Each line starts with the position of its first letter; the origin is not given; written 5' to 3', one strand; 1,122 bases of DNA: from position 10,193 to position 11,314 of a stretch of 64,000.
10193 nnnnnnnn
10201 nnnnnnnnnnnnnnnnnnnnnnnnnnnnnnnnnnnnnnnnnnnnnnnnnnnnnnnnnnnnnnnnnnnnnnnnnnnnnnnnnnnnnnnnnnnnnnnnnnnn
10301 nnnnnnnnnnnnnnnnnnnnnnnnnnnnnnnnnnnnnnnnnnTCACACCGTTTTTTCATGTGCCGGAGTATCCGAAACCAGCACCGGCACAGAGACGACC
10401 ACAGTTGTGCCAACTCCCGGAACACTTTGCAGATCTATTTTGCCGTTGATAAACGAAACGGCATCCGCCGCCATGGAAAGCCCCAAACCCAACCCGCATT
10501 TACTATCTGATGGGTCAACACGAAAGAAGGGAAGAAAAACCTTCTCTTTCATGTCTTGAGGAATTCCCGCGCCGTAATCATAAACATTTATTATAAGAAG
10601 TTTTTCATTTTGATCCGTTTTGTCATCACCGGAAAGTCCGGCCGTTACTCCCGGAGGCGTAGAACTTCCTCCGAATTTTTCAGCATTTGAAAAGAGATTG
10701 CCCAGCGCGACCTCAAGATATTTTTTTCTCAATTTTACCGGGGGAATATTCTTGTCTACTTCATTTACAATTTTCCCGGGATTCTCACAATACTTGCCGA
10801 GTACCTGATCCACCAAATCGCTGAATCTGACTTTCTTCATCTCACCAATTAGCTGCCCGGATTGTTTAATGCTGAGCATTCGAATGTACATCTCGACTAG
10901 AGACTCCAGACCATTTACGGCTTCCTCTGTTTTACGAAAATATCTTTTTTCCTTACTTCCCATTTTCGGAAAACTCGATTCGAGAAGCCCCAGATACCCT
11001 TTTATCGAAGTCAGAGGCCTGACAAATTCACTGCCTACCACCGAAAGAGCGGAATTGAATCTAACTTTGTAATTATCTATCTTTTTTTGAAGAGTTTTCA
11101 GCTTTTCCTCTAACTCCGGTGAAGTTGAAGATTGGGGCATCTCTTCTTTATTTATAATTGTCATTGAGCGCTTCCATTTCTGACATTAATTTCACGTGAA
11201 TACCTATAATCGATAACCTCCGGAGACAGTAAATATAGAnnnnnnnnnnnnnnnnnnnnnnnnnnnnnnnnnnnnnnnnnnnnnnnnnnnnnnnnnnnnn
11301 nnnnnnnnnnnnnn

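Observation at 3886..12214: Five-gene minus-strand locus: REC, two tandem HK-GAF-HD-GYP hybrids, sensor-less HK, REC-GGDEF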

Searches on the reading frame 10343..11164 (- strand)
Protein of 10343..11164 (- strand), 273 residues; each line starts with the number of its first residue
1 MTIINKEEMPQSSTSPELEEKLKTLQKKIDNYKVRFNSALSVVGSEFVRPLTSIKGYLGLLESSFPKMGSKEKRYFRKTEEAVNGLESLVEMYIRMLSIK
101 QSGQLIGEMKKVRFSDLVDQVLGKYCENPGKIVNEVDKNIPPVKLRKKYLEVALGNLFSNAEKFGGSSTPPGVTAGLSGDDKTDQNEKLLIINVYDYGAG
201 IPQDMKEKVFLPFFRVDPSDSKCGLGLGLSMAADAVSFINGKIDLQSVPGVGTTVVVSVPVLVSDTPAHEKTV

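Call 4: search_protein_families(library=pfam, proteins=[window:10343-11164:-], max_evalue=0.01)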
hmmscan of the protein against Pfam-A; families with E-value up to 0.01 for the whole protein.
window:10343-11164:- (273 aa): 2 families
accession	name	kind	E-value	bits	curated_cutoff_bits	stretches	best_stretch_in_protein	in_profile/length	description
PF02518.31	HATPase_c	-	1.7e-14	54.6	26.4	1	150-261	6-109/111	Histidine kinase-, DNA gyrase B-, and HSP90-like ATPase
PF00512.31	HisKA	-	0.00077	19.9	26.9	1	49-94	15-58/66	His Kinase A (phospho-acceptor) domain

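Call 5: search_protein_families(library=ncbifam, proteins=[window:10343-11164:-], max_evalue=0.01)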
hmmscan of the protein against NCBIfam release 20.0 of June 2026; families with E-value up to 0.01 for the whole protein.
window:10343-11164:- (273 aa): 75 families (the best 25 are shown)
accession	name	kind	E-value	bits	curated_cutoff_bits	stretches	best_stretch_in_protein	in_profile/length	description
NF033092.0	HK_WalK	equivalog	5.2e-22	78.2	725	1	24-261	363-594/594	cell wall metabolism sensor histidine kinase WalK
NF008468.0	PRK11360.1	equivalog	8.4e-22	77.3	646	1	46-262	406-609/616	two-component system sensor histidine kinase AtoS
TIGR02966.1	phoR_proteo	equivalog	1.3e-19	70.4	334.2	1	41-256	119-330/333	phosphate regulon sensor histidine kinase PhoR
NF046044.1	PnpS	equivalog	1.1e-18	67.4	400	1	43-260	177-390/390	two-component system histidine kinase PnpS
NF008312.0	PRK11100.1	equivalog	4e-18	65.5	356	1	11-259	232-472/477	two-component system sensor histidine kinase CreC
NF006800.0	PRK09303.1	equivalog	3.2e-17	62.5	342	1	17-262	129-378/383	histidine kinase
NF045900.1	HisKinCpxALeg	equivalog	1.1e-16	60.6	800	1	67-261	259-451/451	two-component system sensor histidine kinase CpxA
NF041832.1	near_NosP_CTERM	subfamily_domain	3.1e-16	59.4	400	1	42-266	13-230/370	NahK/ErcS family hybrid sensor histidine kinase/response regulator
NF045911.1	TCSHisKinNblS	equivalog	3.4e-16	58.7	1000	1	40-259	392-618/621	two-component system sensor histidine kinase NblS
NF047874.1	MASE3_PAS_HK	subfamily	5e-16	58.6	560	1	147-266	517-630/655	MASE3 domain-containing sensor histidine kinase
NF045595.1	HK_scytonemin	equivalog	1.5e-15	56.6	865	1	27-261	409-635/637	scytonemin biosynthesis sensor histidine kinase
NF011874.0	PRK15347.1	equivalog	1.3e-14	53.3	852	1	33-267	395-620/921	two component system sensor kinase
NF033091.0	HK_VanS_ACDEFG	equivalog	1.6e-14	53.7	400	1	45-248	83-282/293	vancomycin resistance histidine kinase VanS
NF041947.1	LuxQ_Vibrio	equivalog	1.6e-14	52.8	1200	1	146-268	584-703/843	quorum-sensing autoinducer 2 sensor kinase/phosphatase LuxQ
NF012226.0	AdeS_HK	equivalog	3.5e-14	52.7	500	1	26-246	132-339/353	two-component sensor histidine kinase AdeS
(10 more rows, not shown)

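Call 20: search_solved_structures(query=window:10343-11164:-, show_alignments=2, max_evalue=0.001)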
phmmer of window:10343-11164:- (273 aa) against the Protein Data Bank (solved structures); distinct sequences matched with E-value up to 0.001: 39.
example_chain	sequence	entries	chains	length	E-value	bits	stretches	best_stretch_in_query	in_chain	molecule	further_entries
4u7n_A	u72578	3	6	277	2.7e-15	59.7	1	24-261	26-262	Histidine protein kinase sensor protein | Histidine kinase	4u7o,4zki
5c93_A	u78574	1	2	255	3.1e-15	59.5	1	24-261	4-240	Histidine kinase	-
4jas_A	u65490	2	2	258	6.7e-15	58.4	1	25-260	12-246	Histidine kinase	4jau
6rh7_A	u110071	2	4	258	1.1e-13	54.5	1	25-260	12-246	Sensor histidine kinase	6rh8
6azr_A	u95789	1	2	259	2.1e-13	53.6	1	25-260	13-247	Sensor histidine kinase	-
5uht_A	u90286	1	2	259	2.1e-13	53.6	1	25-260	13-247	Sensor histidine kinase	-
2c2a_A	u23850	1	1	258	2.1e-13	53.5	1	25-260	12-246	SENSOR HISTIDINE KINASE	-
3dge_A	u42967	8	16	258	2.1e-13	53.5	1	25-260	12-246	Sensor protein | Histidine kinase | Sensor histidine kinase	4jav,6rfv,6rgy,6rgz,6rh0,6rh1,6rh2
3sl2_A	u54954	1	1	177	3e-12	49.8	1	143-261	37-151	Sensor histidine kinase yycG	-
7z8n_A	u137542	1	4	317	1.1e-10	44.6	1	39-259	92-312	Histidine kinase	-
8f71_A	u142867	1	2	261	1.3e-09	41.1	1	20-261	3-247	Histidine kinase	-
7p8e_A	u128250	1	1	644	4.7e-09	39.3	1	189-256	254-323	Receiver domain of histidine kinase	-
5idm_A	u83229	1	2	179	1.6e-08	37.6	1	122-263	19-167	Cell cycle histidine kinase CckA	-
7cch_A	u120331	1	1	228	2.7e-08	36.8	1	43-245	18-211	AdeS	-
5idj_A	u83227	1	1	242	6e-08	35.7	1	121-261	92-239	Histidine kinase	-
4q20_A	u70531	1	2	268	6.8e-07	32.2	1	43-260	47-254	Sensor protein DivL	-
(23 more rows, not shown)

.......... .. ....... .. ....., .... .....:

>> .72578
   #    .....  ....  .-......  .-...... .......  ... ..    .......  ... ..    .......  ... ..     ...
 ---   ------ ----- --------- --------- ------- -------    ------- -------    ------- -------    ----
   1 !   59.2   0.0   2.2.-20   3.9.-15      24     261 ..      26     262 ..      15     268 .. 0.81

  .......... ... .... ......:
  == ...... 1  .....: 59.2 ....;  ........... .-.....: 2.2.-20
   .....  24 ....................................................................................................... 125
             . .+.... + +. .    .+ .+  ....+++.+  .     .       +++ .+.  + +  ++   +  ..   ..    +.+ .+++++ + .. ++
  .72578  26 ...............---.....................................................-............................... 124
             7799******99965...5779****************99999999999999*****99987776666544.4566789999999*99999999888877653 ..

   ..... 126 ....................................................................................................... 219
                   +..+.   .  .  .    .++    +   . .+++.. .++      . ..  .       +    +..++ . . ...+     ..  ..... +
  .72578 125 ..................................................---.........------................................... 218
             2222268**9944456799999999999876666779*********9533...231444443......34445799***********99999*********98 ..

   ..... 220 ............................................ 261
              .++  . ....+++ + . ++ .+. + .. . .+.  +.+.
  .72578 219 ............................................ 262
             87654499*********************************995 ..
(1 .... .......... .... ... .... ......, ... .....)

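Call 84: find_homologous_proteins(query=window:10343-11164:-, max_evalue=1e-10)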
Query window:10343-11164:- (273 aa): 34 proteins with E <= 1e-10 among 2388 candidates.
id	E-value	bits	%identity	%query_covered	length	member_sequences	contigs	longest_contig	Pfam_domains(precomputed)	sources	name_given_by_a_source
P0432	4.6e-173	592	100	100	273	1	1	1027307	PF02518.32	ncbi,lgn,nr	ncbi:MAG: HAMP domain-containing sensor histidine kinase [Candidatus Krumholzibacteriota bacterium]|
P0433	3.3e-147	507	85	98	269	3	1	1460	PF02518.32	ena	-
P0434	5.8e-96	339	59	100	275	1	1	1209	PF02518.32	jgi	-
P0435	1.3e-95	338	60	97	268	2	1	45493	PF02518.32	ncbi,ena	-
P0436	3.0e-91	323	58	97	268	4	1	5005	PF02518.32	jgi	-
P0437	2.3e-83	298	56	92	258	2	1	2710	PF02518.32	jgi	jgi:signal transduction histidine kinase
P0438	2.7e-65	238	45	98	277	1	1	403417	PF02518.32,PF00512.32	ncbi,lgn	-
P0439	9.6e-65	237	46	93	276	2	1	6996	PF02518.32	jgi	-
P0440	2.3e-59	219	61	65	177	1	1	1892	PF02518.32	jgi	jgi:signal transduction histidine kinase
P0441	2.7e-57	212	40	90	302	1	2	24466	PF02518.32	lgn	-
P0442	3.8e-15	74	30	89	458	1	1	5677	PF17152.11,PF00672.31,PF02518.32,PF00512.32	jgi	jgi:signal transduction histidine kinase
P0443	2.3e-14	71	31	80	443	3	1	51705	PF17152.11,PF00672.31,PF02518.32,PF00512.32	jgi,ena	-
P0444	4.2e-14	71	30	89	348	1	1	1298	PF02518.32,PF00512.32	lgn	-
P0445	1.6e-13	69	30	89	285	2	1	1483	PF00672.31,PF02518.32,PF00512.32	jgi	-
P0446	2.4e-13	68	30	90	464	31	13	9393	PF17152.11,PF00672.31,PF02518.32,PF00512.32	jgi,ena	jgi:signal transduction histidine kinase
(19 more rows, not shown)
